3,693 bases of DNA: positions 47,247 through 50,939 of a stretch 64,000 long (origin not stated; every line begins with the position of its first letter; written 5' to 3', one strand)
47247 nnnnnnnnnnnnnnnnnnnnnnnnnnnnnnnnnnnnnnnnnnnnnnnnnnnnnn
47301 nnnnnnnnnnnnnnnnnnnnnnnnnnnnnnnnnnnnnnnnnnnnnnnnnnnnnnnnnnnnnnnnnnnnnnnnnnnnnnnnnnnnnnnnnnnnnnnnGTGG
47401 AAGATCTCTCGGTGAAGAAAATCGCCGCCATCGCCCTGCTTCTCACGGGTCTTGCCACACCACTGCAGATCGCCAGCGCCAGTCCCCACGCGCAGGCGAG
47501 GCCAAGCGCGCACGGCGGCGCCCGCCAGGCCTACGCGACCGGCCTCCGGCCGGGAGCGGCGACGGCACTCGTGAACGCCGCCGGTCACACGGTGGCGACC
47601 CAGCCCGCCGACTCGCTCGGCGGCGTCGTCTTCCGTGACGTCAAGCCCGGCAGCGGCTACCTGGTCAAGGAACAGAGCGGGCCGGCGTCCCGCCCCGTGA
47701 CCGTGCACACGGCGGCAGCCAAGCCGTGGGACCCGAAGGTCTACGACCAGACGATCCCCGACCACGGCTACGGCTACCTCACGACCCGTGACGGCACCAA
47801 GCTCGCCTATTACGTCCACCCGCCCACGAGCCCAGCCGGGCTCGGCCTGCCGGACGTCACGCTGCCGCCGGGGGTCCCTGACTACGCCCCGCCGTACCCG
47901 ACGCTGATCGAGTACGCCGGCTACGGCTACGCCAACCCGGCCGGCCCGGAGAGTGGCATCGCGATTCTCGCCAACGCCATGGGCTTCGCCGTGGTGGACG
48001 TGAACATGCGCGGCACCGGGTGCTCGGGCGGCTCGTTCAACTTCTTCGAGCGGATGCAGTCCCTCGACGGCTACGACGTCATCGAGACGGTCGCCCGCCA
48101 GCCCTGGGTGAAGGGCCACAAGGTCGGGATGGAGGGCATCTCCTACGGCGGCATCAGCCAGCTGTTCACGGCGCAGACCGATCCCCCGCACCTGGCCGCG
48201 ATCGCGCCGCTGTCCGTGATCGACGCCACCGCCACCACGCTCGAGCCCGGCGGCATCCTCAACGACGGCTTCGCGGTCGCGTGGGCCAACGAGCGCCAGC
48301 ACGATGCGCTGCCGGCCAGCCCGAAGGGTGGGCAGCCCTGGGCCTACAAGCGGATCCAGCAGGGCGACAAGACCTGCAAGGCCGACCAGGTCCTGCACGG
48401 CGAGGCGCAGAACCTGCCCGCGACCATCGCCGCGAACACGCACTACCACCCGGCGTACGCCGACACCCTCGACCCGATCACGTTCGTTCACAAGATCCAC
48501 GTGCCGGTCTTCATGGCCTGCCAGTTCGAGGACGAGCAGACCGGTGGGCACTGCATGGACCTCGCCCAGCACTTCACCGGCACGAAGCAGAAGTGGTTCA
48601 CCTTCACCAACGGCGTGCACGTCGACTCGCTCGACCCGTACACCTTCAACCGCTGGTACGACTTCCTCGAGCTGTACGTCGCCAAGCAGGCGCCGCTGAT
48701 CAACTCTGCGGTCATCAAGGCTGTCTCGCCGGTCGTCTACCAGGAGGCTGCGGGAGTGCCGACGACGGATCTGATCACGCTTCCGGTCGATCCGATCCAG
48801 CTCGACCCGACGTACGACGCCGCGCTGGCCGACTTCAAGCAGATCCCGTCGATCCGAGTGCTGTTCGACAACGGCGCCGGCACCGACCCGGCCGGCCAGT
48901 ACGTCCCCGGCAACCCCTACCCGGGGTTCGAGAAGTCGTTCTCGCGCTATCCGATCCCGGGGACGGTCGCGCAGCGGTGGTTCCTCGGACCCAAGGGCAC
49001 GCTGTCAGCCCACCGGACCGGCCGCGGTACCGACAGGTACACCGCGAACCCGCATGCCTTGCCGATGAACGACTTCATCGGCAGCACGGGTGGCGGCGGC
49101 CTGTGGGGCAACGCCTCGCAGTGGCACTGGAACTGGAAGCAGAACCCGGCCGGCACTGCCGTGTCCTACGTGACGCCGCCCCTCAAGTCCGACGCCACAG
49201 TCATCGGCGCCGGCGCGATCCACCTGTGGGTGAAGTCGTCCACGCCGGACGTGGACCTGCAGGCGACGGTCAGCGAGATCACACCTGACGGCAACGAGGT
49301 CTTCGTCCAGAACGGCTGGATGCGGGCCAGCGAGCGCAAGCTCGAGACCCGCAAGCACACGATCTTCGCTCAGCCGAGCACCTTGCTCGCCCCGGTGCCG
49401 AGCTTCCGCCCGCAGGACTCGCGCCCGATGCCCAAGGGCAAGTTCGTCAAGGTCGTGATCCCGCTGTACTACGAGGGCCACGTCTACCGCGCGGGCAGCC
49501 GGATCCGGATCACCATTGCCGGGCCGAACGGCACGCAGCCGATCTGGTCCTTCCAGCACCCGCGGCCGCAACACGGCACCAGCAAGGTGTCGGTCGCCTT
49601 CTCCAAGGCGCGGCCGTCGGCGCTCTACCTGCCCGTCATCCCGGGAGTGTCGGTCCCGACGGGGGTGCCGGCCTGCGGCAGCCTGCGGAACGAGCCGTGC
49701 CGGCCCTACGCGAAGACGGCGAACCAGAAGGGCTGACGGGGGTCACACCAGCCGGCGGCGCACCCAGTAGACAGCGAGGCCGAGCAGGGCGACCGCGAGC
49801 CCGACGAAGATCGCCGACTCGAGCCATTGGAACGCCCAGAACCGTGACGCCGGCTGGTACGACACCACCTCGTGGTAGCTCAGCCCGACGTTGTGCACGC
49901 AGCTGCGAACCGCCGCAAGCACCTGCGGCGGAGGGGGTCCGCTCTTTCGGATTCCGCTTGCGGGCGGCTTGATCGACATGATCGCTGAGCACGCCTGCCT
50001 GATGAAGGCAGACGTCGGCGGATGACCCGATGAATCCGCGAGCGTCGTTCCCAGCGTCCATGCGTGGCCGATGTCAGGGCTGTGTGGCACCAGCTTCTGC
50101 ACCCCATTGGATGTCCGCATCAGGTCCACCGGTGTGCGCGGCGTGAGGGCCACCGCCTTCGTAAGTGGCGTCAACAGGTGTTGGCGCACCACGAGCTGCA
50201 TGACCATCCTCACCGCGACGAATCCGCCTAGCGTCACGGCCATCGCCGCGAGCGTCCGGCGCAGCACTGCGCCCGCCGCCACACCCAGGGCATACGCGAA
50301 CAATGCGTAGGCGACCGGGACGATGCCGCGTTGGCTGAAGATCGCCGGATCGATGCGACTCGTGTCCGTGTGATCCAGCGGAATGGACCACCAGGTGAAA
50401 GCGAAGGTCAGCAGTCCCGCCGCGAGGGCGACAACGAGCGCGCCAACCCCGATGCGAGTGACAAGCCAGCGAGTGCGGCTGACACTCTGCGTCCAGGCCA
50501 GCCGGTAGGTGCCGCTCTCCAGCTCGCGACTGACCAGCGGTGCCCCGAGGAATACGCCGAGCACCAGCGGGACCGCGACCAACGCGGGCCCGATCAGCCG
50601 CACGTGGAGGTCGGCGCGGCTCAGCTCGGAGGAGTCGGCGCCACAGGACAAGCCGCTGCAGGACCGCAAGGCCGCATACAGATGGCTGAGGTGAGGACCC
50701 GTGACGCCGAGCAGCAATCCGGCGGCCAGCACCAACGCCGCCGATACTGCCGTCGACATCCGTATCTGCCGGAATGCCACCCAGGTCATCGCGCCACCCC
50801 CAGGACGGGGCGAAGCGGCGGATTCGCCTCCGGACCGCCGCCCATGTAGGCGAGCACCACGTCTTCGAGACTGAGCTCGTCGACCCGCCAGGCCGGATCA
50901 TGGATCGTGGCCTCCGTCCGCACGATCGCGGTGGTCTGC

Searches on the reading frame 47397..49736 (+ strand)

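Call 63: search_protein_families(library=pfam, proteins=[window:47397-49736:+], max_evalue=0.0001)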
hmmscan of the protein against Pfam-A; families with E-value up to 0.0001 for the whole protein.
window:47397-49736:+ (779 aa): 3 families
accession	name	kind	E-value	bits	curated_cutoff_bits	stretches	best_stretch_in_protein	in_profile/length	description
PF02129.25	Peptidase_S15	-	2.1e-29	103.5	23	1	161-409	13-261/262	X-Pro dipeptidyl-peptidase (S15 family)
PF08530.16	PepX_C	-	5.3e-27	95.6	22.5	1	504-728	19-196/217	X-Pro dipeptidyl-peptidase C-terminal non-catalytic domain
PF00326.27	Peptidase_S9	-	8.4e-07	29.1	22.6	1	191-284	9-108/213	Prolyl oligopeptidase family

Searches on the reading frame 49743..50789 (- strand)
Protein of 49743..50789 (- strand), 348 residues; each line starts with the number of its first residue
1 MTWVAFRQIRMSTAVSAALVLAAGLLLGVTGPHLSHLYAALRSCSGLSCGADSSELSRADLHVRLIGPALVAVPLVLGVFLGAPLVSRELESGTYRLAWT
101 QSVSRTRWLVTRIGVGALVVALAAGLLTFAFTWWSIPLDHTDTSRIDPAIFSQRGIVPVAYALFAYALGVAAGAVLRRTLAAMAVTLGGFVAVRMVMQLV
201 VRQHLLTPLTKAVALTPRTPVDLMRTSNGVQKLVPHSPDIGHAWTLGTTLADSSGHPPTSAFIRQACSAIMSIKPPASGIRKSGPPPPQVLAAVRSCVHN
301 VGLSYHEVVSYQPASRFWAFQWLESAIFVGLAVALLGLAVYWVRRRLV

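Call 63: search_protein_families(library=pfam, proteins=[window:49743-50789:-], max_evalue=0.0001)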
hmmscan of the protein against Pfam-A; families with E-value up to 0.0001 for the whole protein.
window:49743-50789:- (348 aa): 1 family
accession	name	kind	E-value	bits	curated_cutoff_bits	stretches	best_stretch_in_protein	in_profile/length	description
PF12679.13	ABC2_membrane_2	-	2.9e-07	30.5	27.2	1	69-203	74-205/283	ABC-2 family transporter protein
